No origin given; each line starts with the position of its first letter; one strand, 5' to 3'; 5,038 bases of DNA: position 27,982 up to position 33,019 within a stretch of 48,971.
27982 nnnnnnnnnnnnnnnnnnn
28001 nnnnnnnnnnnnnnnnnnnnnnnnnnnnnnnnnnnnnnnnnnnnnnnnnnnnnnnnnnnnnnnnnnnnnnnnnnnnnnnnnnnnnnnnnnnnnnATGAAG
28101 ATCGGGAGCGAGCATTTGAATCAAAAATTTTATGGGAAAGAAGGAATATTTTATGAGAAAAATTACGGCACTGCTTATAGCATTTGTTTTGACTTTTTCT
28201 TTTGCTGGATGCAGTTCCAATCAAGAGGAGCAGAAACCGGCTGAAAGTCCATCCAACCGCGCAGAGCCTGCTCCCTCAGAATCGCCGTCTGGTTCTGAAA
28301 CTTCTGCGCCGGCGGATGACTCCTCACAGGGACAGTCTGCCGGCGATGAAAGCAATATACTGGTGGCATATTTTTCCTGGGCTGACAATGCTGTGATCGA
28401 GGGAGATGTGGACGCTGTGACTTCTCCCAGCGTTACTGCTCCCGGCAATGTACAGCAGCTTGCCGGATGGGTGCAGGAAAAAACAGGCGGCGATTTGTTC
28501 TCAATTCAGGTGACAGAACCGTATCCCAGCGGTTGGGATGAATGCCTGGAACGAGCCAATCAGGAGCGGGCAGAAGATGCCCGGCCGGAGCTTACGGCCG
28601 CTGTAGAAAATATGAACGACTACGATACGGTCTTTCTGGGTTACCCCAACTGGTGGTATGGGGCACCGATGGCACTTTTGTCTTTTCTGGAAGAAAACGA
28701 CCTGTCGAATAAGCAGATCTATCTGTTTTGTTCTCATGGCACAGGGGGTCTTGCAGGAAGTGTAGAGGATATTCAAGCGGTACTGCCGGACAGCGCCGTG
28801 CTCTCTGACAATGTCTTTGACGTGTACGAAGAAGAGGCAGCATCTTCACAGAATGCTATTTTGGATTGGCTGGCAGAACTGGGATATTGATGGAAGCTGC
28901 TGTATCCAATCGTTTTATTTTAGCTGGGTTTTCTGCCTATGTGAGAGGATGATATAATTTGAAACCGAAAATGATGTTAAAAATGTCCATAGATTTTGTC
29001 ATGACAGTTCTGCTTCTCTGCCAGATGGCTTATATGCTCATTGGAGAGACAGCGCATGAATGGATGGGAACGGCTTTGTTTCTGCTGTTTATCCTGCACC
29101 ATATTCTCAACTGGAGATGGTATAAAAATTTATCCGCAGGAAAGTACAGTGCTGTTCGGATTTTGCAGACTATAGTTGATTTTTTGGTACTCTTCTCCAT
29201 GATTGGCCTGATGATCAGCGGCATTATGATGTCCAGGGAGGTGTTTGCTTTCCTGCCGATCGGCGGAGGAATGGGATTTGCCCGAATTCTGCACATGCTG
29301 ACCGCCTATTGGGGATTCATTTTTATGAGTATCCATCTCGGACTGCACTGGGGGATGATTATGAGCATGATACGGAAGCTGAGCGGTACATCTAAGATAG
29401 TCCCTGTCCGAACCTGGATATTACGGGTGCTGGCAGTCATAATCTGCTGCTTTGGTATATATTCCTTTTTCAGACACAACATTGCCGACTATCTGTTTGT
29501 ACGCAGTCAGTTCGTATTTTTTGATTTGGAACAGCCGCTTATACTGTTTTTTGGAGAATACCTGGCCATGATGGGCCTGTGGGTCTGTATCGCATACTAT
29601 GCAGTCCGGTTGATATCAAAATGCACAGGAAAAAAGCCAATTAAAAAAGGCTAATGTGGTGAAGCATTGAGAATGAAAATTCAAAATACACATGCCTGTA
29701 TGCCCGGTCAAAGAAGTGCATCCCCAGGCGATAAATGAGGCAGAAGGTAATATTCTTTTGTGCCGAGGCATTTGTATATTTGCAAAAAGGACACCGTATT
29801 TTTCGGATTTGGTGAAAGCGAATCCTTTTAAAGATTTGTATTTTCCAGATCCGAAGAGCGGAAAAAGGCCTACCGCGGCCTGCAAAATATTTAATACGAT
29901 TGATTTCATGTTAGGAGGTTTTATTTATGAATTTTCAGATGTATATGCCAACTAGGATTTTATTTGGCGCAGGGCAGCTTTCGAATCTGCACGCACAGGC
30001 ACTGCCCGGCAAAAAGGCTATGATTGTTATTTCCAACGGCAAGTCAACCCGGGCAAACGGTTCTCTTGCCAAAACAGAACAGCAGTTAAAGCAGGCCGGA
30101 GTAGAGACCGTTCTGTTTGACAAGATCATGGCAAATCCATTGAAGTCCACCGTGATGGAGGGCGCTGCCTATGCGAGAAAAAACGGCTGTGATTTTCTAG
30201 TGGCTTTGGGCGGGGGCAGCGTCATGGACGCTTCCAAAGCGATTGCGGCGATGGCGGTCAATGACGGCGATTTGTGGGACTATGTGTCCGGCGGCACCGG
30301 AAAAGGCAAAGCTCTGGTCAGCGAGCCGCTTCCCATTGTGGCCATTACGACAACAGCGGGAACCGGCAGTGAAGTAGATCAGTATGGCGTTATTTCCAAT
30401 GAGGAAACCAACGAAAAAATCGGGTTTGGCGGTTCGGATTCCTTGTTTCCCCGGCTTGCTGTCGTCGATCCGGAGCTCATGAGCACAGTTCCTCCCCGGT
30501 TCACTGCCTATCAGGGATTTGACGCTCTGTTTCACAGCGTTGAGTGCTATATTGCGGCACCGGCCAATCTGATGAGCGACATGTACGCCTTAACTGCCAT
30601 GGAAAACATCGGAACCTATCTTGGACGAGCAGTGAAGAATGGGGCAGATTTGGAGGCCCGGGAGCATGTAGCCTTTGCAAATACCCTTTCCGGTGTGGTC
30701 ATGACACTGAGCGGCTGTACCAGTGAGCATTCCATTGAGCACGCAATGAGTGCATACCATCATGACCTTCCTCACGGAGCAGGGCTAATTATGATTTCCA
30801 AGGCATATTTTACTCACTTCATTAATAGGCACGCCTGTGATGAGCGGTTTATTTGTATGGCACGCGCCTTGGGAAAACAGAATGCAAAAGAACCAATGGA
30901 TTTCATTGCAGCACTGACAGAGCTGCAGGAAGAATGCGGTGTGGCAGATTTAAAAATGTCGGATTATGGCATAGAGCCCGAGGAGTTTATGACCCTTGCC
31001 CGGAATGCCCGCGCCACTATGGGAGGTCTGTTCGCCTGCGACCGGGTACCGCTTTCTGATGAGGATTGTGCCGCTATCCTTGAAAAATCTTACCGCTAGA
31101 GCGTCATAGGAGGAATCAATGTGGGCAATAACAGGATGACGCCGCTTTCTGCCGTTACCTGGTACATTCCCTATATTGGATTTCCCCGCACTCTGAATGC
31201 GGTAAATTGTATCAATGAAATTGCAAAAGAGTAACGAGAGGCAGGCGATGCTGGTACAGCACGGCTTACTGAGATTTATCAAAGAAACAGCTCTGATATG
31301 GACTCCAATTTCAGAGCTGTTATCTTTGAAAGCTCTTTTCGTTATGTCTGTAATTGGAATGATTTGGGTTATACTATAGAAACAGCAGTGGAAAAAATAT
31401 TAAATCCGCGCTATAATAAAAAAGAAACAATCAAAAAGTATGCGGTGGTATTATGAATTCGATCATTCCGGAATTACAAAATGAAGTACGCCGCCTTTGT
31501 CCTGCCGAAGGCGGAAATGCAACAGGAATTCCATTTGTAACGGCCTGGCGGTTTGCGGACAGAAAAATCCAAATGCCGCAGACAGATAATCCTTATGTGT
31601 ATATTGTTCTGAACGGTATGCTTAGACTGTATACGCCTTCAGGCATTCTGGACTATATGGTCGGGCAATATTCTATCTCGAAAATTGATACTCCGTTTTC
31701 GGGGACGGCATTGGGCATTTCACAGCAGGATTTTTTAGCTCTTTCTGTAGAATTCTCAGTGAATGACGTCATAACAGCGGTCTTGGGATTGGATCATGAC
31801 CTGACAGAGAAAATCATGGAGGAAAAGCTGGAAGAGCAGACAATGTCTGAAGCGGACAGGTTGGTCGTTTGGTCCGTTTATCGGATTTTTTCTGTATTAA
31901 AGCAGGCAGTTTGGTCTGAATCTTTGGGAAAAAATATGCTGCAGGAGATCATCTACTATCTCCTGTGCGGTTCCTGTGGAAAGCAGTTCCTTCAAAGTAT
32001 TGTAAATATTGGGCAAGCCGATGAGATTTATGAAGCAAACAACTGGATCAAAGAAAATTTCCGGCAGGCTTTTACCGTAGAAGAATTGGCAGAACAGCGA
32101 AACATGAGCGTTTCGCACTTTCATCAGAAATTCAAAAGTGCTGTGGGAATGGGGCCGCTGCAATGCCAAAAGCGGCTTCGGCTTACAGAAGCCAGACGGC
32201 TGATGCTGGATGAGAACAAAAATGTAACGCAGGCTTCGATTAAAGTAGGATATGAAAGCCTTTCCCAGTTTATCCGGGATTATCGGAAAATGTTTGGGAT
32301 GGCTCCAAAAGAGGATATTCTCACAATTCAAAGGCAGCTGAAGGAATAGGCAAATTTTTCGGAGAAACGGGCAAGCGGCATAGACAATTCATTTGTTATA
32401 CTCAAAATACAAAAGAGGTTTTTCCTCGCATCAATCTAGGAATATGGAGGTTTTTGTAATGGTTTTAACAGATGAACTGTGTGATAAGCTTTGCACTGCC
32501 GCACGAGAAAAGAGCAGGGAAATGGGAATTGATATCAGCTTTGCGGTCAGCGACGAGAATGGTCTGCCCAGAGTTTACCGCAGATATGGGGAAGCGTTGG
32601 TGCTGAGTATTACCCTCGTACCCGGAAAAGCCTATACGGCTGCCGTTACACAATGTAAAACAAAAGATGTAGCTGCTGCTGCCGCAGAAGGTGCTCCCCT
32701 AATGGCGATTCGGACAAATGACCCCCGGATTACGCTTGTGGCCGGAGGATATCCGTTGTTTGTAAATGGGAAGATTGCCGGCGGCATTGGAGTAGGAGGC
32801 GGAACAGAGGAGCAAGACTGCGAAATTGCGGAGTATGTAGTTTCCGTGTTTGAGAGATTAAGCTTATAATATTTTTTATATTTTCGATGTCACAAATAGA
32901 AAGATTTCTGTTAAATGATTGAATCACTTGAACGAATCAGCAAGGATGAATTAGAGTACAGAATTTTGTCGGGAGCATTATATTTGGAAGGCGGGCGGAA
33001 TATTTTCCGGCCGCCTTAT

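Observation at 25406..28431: An ApbE-type flavinylation-like motif sits inside the FMN phosphate loop of three exported flavodoxin paralogs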

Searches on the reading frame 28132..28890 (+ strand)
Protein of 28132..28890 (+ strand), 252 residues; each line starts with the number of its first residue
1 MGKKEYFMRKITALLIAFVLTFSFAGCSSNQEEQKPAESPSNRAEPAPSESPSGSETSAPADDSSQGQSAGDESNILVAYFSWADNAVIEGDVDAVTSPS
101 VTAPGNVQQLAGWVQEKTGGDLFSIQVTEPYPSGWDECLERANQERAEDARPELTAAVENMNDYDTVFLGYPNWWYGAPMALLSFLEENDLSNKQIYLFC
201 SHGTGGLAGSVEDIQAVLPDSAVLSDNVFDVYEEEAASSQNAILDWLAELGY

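Call 6: search_protein_families(library=pfam, proteins=[window:28132-28890:+], max_evalue=0.01)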
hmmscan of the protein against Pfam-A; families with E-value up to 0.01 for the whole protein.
window:28132-28890:+ (252 aa): 3 families
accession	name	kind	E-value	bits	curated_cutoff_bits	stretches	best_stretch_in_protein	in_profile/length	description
PF12682.12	Flavodoxin_4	-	1.2e-20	74.1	24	1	102-228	8-138/155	Flavodoxin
PF02525.22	Flavodoxin_2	-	0.00092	19.4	27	1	147-187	59-101/198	Flavodoxin-like fold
PF03358.20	FMN_red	-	0.0048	16.9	24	1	101-213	10-127/152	NADPH-dependent FMN reductase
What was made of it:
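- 28153..28890 (+): Paralog D: a lipoprotein with a Flavodoxin_4 domain carrying a shorter insert. The candidate acceptor is Ser100 in the numbering of the ORF that starts at 28132. PF12682 at E 1.2e-20 (call 6).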

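Call 29: search_protein_families(library=ncbifam, proteins=[window:28132-28890:+], max_evalue=0.001)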
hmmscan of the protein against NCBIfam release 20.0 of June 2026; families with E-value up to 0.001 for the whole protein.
window:28132-28890:+ (252 aa): 2 families
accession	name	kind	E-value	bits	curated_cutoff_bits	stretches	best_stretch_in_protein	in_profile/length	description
NF005389.0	PRK06934.1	equivalog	6.1e-41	140.1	172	1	73-252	35-219/221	flavodoxin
NF005501.0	PRK07116.1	subfamily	5.2e-29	100.8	198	1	103-235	13-149/161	flavodoxin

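Call 34: find_homologous_proteins(query=window:28153-28890:+, max_evalue=0.00001)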
Query window:28153-28890:+ (245 aa): 4449 proteins with E <= 0.00001 among 5345 candidates; the best 120 are listed.
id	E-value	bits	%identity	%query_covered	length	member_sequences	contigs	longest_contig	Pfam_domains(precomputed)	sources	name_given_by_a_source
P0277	2.2e-158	543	100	100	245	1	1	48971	PF12682.13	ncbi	-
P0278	1.0e-104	368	68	100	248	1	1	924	PF02525.23,PF12682.13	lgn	-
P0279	1.4e-104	367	67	100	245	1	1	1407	PF12682.13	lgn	-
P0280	1.7e-104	367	67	100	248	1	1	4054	PF12682.13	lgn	-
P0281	2.4e-104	366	67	100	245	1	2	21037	PF12682.13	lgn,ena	-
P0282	3.5e-104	366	67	100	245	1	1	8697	PF12682.13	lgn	-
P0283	5.4e-104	365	67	100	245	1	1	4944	PF12682.13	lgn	-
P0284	8.0e-104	365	67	100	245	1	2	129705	PF12682.13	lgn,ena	-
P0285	1.0e-103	364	67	100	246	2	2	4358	PF12682.13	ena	-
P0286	1.2e-103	364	67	100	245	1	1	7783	PF12682.13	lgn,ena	-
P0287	1.3e-103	364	67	100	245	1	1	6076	PF12682.13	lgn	-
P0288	2.0e-103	363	67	100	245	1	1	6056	PF12682.13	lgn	-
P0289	2.9e-103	363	68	100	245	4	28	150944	PF12682.13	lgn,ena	-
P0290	3.4e-103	362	67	100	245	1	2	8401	PF12682.13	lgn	-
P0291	3.9e-103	362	67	100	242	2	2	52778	PF12682.13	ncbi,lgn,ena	-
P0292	4.2e-103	362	68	100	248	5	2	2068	PF12682.13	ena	-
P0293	9.2e-103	361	67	100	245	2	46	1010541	PF12682.13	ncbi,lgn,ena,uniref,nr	ncbi:flavodoxin [uncultured Ruminococcus sp.]|uniref:Flavodoxin n=1 Tax=Hydrogeniiclostridium mannos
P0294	2.5e-102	360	67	100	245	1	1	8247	PF12682.13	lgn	-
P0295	3.3e-102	359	67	100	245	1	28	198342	PF12682.13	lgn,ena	-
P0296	1.2e-101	357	67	100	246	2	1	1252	PF12682.13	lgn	-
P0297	1.3e-101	357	70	92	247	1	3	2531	PF12682.13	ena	-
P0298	2.0e-101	357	67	100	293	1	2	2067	PF12682.13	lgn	-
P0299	2.8e-101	356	65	100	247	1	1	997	PF12682.13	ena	-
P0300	3.2e-101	356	68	100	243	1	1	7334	PF02525.23,PF12682.13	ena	-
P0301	3.5e-101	356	79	73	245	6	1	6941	PF12682.13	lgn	-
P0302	3.6e-101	356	68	100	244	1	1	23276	PF02525.23,PF12682.13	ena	-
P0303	5.7e-101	355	64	100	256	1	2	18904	PF12682.13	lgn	-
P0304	5.7e-101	355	68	100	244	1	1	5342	PF02525.23,PF12682.13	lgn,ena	-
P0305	5.8e-101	355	68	100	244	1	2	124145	PF02525.23,PF12682.13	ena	-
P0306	5.9e-101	355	67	100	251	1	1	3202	PF12682.13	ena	-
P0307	6.4e-101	355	65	100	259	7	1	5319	PF12682.13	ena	-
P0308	6.5e-101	355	67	100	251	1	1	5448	PF12682.13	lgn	-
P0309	7.8e-101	355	68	100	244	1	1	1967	PF02525.23,PF12682.13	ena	-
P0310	7.8e-101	355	68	100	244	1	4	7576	PF02525.23,PF12682.13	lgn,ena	-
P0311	8.2e-101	355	68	100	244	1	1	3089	PF12682.13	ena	-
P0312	8.9e-101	355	68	100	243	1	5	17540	PF02525.23,PF12682.13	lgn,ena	-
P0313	8.9e-101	355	68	100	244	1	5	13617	PF02525.23,PF12682.13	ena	-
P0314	9.3e-101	355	67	100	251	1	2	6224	PF02525.23,PF12682.13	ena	-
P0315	9.6e-101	354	68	100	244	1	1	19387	PF02525.23,PF12682.13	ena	-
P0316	1.0e-100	354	67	100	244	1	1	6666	PF02525.23,PF12682.13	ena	-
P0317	1.0e-100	354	67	100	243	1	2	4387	PF02525.23,PF12682.13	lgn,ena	-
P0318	1.0e-100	354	67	100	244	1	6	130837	PF02525.23,PF12682.13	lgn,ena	-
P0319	1.1e-100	354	67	100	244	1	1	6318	PF02525.23,PF12682.13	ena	-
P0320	1.1e-100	354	67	100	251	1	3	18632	PF02525.23,PF12682.13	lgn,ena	-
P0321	1.1e-100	354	67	100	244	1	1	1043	PF02525.23,PF12682.13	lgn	-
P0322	1.1e-100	354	67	100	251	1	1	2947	PF02525.23,PF12682.13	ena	-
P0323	1.2e-100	354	68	100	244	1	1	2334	PF02525.23,PF12682.13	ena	-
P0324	1.3e-100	354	68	100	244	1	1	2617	PF02525.23,PF12682.13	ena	-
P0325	1.3e-100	354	66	100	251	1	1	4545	PF02525.23,PF12682.13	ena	-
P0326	1.3e-100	354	68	100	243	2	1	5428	PF02525.23,PF12682.13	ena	-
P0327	1.4e-100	354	67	100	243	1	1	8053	PF02525.23,PF12682.13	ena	-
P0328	1.4e-100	354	67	100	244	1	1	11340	PF02525.23,PF12682.13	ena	-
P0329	1.4e-100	354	66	100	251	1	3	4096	PF02525.23,PF12682.13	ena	-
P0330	1.4e-100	354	66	100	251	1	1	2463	PF02525.23,PF12682.13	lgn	-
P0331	1.5e-100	354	67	100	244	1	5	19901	PF02525.23,PF12682.13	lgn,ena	-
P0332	1.5e-100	354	68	100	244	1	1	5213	PF02525.23,PF12682.13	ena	-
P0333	1.6e-100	354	67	100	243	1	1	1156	PF02525.23,PF12682.13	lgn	-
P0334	1.6e-100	354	67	100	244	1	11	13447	PF02525.23,PF12682.13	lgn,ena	-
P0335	1.6e-100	354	68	100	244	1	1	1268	PF02525.23,PF12682.13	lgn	-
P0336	1.6e-100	354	67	100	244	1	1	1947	PF02525.23,PF12682.13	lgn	-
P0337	1.8e-100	354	68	100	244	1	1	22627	PF02525.23,PF12682.13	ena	-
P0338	1.9e-100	354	65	100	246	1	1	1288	PF12682.13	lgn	-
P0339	1.9e-100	353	67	100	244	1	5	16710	PF02525.23,PF12682.13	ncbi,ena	-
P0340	2.0e-100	353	66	100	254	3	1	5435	PF12682.13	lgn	-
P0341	2.1e-100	353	66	100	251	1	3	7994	PF02525.23,PF12682.13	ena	-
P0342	2.1e-100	353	67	100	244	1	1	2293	PF02525.23,PF12682.13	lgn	-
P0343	2.1e-100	353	66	100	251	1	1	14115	PF02525.23,PF12682.13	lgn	-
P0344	2.2e-100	353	66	100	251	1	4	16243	PF02525.23,PF12682.13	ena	-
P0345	2.2e-100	353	67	100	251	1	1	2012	PF02525.23,PF12682.13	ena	-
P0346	2.3e-100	353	67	100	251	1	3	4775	PF02525.23,PF12682.13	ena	-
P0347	2.3e-100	353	66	100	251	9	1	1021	PF02525.23,PF12682.13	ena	-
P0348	2.7e-100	353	66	100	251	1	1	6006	PF12682.13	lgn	-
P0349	2.8e-100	353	66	100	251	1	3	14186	PF02525.23,PF12682.13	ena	-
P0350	2.8e-100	353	67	100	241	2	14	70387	PF12682.13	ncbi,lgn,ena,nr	ncbi:MAG TPA: flavodoxin [Firmicutes bacterium]|nr:flavodoxin [Bacillota bacterium]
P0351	2.9e-100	353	66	100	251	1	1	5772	PF02525.23,PF12682.13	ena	-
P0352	2.9e-100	353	67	100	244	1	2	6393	PF02525.23,PF12682.13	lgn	-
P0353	3.0e-100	353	66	100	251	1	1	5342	PF02525.23,PF12682.13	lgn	-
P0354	3.0e-100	353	66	100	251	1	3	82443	PF02525.23,PF12682.13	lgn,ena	-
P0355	3.0e-100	353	66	100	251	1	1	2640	PF12682.13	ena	-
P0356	3.0e-100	353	66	100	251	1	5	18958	PF12682.13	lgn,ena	-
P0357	3.2e-100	353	66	100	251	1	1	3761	PF12682.13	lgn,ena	-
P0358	3.3e-100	353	72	92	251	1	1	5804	PF12682.13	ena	-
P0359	3.3e-100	353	67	100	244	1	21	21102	PF02525.23,PF12682.13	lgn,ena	-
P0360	3.4e-100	353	67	100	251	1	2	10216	PF02525.23,PF12682.13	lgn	-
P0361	3.4e-100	353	68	100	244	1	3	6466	PF02525.23,PF12682.13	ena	-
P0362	3.4e-100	353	67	100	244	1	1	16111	PF02525.23,PF12682.13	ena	-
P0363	3.5e-100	353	66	100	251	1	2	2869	PF12682.13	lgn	-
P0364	3.7e-100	353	67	100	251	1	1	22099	PF02525.23,PF12682.13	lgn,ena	-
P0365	3.8e-100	353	67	100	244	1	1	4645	PF02525.23,PF12682.13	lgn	-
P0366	3.9e-100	352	66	100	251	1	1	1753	PF02525.23,PF12682.13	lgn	-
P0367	3.9e-100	352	66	100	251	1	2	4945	PF02525.23,PF12682.13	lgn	-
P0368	4.0e-100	352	66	100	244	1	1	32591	PF12682.13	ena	-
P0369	4.0e-100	352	67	100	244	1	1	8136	PF02525.23,PF12682.13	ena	-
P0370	4.1e-100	352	67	100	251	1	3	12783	PF02525.23,PF12682.13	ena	-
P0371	4.1e-100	352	66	100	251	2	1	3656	PF12682.13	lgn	-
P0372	4.1e-100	352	67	100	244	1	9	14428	PF02525.23,PF12682.13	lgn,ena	-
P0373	4.2e-100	352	66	100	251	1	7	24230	PF02525.23,PF12682.13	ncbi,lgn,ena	-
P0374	4.2e-100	352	67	100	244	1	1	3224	PF02525.23,PF12682.13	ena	-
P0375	4.3e-100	352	68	100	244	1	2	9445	PF02525.23,PF12682.13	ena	-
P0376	4.4e-100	352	66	100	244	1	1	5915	PF02525.23,PF12682.13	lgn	-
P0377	4.7e-100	352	66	100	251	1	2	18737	PF02525.23,PF12682.13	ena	-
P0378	4.8e-100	352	67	100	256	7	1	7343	PF12682.13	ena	-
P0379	4.9e-100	352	68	100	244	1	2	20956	PF02525.23,PF12682.13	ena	-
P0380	4.9e-100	352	67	100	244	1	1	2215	PF02525.23,PF12682.13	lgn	-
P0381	4.9e-100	352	67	100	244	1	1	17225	PF02525.23,PF12682.13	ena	-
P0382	4.9e-100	352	66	100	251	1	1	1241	PF02525.23,PF12682.13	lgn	-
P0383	5.0e-100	352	66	100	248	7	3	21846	PF02525.23,PF12682.13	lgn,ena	-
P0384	5.0e-100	352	66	100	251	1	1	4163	PF02525.23,PF12682.13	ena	-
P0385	5.2e-100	352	66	100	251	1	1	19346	PF02525.23,PF12682.13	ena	-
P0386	5.3e-100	352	66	100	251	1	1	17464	PF02525.23,PF12682.13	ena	-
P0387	5.3e-100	352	66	100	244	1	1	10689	PF02525.23,PF12682.13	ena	-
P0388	5.3e-100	352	66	100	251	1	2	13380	PF02525.23,PF12682.13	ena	-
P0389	5.3e-100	352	68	100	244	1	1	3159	PF02525.23,PF12682.13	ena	-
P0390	5.4e-100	352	67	100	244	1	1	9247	PF02525.23,PF12682.13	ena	-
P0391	5.6e-100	352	66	100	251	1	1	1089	PF02525.23,PF12682.13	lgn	-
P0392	5.7e-100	352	67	100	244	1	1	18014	PF02525.23,PF12682.13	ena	-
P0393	5.7e-100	352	66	100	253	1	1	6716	PF12682.13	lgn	-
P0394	5.7e-100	352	67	100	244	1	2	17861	PF02525.23,PF12682.13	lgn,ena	-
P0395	5.8e-100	352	68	92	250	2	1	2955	PF02525.23,PF12682.13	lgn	-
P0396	5.8e-100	352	68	100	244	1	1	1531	PF02525.23,PF12682.13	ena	-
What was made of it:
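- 28153..28890 (+): The exact protein starting at 28153 is in the public collection as P0277 (call 34).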

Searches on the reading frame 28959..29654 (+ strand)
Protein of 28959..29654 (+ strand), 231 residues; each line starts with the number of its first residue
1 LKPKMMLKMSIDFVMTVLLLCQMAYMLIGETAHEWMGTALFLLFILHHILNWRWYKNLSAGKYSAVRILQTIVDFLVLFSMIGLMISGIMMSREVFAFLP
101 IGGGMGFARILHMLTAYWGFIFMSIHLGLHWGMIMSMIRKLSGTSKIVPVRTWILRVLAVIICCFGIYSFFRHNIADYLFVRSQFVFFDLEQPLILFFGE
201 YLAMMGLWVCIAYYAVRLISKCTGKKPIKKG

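Call 6: search_protein_families(library=pfam, proteins=[window:28959-29654:+], max_evalue=0.01)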
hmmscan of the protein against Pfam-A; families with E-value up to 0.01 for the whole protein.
window:28959-29654:+ (231 aa): 1 family
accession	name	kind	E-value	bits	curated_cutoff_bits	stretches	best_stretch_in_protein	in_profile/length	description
PF14358.11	DUF4405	-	1.8e-14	54.4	26.7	1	72-131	1-66/66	Domain of unknown function (DUF4405)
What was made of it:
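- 28959..29654 (+): DUF4405 membrane protein, a presumed di-heme b cytochrome that carries electrons across the membrane to the flavodoxins. PF14358 at E 1.8e-14 (call 6).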

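Call 29: search_protein_families(library=ncbifam, proteins=[window:28959-29654:+], max_evalue=0.001)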
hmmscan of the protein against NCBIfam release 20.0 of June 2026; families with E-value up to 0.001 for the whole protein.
window:28959-29654:+ (231 aa): 0 families

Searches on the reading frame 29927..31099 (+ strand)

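Call 21: search_protein_families(library=pfam, proteins=[window:29927-31099:+], max_evalue=0.001)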
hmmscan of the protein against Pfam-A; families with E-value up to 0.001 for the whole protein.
window:29927-31099:+ (390 aa): 3 families
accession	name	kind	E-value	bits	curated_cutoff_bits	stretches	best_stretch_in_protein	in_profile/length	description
PF00465.25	Fe-ADH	-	5.9e-50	169.6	31.3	1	8-182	1-168/168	Iron-containing alcohol dehydrogenase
PF25137.1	ADH_Fe_C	-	1.2e-28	100.6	27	1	193-388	1-193/194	Fe-containing alcohol dehydrogenase family, C-terminal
PF13685.12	Fe-ADH_2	-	2.5e-08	34.5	28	1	26-108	17-95/149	Iron-containing alcohol dehydrogenase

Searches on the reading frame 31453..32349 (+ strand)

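Call 21: search_protein_families(library=pfam, proteins=[window:31453-32349:+], max_evalue=0.001)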
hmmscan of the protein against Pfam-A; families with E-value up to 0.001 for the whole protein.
window:31453-32349:+ (298 aa): 3 families
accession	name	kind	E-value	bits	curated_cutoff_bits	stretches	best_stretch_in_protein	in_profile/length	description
PF12833.13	HTH_18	-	1.1e-20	74.1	33.6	1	212-287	1-76/80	Helix-turn-helix domain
PF00165.29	HTH_AraC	-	3.1e-15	56.3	26.6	2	199-237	1-39/42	Bacterial regulatory helix-turn-helix proteins, AraC family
PF06719.19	AraC_N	-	4.2e-11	43.1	24.2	1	26-177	2-149/150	AraC-type transcriptional regulator N-terminus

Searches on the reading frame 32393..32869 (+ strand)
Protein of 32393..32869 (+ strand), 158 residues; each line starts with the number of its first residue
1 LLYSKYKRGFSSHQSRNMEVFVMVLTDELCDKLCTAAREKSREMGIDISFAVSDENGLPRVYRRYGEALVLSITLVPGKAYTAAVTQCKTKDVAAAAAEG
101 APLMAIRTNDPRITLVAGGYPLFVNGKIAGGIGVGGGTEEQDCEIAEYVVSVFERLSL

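Call 21: search_protein_families(library=pfam, proteins=[window:32393-32869:+], max_evalue=0.001)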
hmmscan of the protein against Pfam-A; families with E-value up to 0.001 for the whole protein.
window:32393-32869:+ (158 aa): 1 family
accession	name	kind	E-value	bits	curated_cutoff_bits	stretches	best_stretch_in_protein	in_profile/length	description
PF03928.20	HbpS-like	-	1.5e-27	96.6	25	1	25-149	1-126/128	Haem degrading protein HbpS-like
